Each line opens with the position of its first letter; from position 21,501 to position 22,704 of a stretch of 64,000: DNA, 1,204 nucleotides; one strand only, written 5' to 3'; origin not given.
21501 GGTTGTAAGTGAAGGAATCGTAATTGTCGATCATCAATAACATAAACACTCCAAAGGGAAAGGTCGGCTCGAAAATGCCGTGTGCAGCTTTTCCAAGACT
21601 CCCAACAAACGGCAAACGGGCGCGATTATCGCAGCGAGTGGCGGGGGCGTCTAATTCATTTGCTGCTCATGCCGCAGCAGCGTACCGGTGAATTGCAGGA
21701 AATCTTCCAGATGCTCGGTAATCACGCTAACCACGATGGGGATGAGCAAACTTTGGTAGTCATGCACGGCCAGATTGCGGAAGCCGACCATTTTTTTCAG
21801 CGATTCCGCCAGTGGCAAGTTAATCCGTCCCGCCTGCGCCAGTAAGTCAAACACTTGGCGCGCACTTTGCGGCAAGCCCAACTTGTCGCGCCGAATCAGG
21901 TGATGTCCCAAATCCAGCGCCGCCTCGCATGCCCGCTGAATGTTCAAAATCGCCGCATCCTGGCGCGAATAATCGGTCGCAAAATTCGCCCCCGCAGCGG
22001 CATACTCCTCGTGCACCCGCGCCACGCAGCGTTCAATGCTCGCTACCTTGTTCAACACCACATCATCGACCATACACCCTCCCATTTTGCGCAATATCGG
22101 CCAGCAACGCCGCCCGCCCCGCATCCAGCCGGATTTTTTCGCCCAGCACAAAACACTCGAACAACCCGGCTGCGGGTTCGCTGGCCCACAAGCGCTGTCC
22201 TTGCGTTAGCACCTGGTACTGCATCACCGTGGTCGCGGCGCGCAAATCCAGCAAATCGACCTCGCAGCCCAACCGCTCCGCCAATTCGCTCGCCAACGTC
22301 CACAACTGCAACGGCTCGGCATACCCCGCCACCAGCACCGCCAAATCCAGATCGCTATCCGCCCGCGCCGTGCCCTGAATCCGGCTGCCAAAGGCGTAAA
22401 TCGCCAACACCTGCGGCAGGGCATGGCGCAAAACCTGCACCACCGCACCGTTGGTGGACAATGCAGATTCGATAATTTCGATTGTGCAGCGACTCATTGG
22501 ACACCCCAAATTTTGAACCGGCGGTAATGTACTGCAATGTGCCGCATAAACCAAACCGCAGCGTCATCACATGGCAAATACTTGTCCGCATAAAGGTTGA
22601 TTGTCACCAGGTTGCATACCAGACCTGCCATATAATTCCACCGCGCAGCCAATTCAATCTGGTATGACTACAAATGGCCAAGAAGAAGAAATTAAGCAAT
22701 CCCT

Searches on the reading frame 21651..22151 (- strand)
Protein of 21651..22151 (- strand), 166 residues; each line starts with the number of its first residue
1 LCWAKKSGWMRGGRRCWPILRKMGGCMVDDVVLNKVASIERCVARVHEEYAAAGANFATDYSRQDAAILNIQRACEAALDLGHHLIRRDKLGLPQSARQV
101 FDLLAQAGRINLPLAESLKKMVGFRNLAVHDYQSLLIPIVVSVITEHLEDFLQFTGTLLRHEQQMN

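Call 5: search_protein_families(library=pfam, proteins=[window:21651-22151:-], max_evalue=0.1)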
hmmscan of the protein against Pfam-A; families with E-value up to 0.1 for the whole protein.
window:21651-22151:- (166 aa): 1 family
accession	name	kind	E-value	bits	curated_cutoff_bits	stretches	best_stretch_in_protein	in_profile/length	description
PF01934.22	HepT-like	-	4.6e-26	91.3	23.5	1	40-155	2-117/120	Ribonuclease HepT-like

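Call 7: search_protein_families(library=ncbifam, proteins=[window:21651-22151:-], max_evalue=0.1)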
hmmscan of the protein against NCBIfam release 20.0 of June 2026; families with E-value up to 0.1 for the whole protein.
window:21651-22151:- (166 aa): 1 family
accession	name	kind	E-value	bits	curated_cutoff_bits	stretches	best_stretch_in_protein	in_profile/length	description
NF047751.1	HepT_toxin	equivalog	6.1e-45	152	60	1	35-154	1-120/120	type VII toxin-antitoxin system HepT family RNase toxin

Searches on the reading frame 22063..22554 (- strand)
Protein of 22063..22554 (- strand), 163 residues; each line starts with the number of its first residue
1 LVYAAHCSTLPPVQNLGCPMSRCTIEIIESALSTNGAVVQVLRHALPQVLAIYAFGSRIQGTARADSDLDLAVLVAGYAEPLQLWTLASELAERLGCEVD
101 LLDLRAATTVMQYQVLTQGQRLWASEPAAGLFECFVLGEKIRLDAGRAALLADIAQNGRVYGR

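Call 5: search_protein_families(library=pfam, proteins=[window:22063-22554:-], max_evalue=0.1)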
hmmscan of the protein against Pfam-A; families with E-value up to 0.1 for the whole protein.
window:22063-22554:- (163 aa): 4 families
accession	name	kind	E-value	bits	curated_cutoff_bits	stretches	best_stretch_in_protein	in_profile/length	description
PF18765.7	Polbeta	-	2.1e-18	66.7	26.9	1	47-124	11-89/93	Polymerase beta, Nucleotidyltransferase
PF01909.29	NTP_transf_2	-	4.4e-07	30.6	21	1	42-102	8-72/93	Nucleotidyltransferase domain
PF22600.2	MTPAP-like_central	-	0.0016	19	27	1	37-77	28-67/139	Poly(A) RNA polymerase, mitochondrial-like, central palm domain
PF10620.15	MdcG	-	0.014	15.7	26.5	1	62-101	47-85/121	Phosphoribosyl-dephospho-CoA transferase MdcG C-terminal domain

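Call 7: search_protein_families(library=ncbifam, proteins=[window:22063-22554:-], max_evalue=0.1)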
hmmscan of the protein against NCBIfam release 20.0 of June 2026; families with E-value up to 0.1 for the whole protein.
window:22063-22554:- (163 aa): 10 families
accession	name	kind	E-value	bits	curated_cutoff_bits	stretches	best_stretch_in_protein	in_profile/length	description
NF047752.1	MntA_antitoxin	equivalog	1.4e-28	98.8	60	1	47-144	5-103/106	type VII toxin-antitoxin system MntA family adenylyltransferase antitoxin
NF010309.0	PRK13746.1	subfamily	0.00011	21.6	193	1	29-91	10-70/263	aminoglycoside adenylyltransferase family protein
NF012212.1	ANT_9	subfamily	0.0003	20.2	340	1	38-76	9-48/249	aminoglycoside nucleotidyltransferase ANT(9)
NF012157.0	ANT_3pp_I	equivalog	0.0042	16.4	375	1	38-78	10-51/256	AadA family aminoglycoside 3''-O-nucleotidyltransferase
NF045909.1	ANT_9_Ic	equivalog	0.0046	16.3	505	1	38-75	15-53/259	aminoglycoside nucleotidyltransferase ANT(9)-Ic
NF033126.1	ANT_3pp_AadA1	exception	0.0063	16.1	587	1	38-78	12-52/258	ANT(3'')-Ia family aminoglycoside nucleotidyltransferase AadA1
NF033220.1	ANT_3pp_II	equivalog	0.007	15.7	400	1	48-90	21-63/258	ANT(3'')-II family aminoglycoside nucleotidyltransferase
NF045972.1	ANT_3pp_I_Serra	equivalog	0.012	15.4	500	1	35-76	12-54/261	ANT(3'')-I family aminoglycoside adenylyltransferase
NF033127.1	ANT_3pp_AadA3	exception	0.017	14.6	595.5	1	31-80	7-54/258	ANT(3'')-Ia family aminoglycoside nucleotidyltransferase AadA3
NF028535.0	ANT_4p_II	subfamily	0.035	13.4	350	1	38-77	8-47/251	ANT(4')-II family aminoglycoside nucleotidyltransferase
